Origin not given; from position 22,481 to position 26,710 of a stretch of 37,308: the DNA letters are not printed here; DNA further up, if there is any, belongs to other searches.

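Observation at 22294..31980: Arrays 2 and 3 form >280-bp inverted arms, heads inward, around the 9-kb giant surface-protein gene pair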

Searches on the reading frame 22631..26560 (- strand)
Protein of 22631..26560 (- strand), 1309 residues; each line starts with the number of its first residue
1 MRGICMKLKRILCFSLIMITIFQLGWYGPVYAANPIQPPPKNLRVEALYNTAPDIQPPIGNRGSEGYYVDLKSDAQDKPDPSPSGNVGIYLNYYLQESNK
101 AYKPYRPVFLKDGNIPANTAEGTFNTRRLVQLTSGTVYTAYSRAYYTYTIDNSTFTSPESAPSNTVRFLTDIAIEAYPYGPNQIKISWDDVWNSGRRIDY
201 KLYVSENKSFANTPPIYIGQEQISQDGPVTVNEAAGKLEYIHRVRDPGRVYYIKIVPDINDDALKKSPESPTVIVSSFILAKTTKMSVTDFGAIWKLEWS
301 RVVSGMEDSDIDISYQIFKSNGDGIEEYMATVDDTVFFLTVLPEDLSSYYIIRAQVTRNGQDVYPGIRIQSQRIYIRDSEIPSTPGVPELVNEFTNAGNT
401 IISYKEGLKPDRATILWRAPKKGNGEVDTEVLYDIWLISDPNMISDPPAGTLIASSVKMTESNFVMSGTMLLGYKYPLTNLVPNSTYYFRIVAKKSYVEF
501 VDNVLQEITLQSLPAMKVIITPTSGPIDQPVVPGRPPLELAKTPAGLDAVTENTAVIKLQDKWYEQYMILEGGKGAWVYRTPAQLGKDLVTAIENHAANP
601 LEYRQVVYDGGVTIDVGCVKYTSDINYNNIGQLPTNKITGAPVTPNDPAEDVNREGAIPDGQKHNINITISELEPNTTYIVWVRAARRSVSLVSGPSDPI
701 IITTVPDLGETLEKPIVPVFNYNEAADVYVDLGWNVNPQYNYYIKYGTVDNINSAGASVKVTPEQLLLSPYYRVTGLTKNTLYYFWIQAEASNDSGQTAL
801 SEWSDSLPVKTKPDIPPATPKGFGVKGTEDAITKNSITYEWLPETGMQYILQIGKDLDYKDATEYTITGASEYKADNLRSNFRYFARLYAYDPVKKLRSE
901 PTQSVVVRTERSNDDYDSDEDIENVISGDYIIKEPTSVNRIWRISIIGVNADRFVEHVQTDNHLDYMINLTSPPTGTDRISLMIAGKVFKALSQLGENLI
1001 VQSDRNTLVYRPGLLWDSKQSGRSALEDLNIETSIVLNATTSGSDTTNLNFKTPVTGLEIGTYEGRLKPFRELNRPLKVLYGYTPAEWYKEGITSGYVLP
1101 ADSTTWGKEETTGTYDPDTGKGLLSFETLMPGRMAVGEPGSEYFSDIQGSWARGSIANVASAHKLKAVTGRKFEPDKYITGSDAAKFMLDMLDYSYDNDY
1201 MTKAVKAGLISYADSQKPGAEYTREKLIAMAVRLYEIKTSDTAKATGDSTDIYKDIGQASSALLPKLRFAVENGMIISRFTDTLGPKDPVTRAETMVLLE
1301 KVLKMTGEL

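Call 9: search_protein_families(library=pfam, proteins=[window:22631-26560:-])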
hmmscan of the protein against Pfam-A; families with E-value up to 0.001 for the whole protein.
window:22631-26560:- (1309 aa): 3 families
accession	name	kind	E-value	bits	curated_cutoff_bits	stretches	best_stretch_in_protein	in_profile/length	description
PF00041.27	fn3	-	2.6e-14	53.6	25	0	738-801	28-78/84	Fibronectin type III domain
PF00395.25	SLH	-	3.3e-09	37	20.8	0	1253-1294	2-42/44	S-layer homology domain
PF16656.11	Pur_ac_phosph_N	-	3.1e-08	34.5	30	0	454-495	45-82/93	Purple acid Phosphatase, N-terminal domain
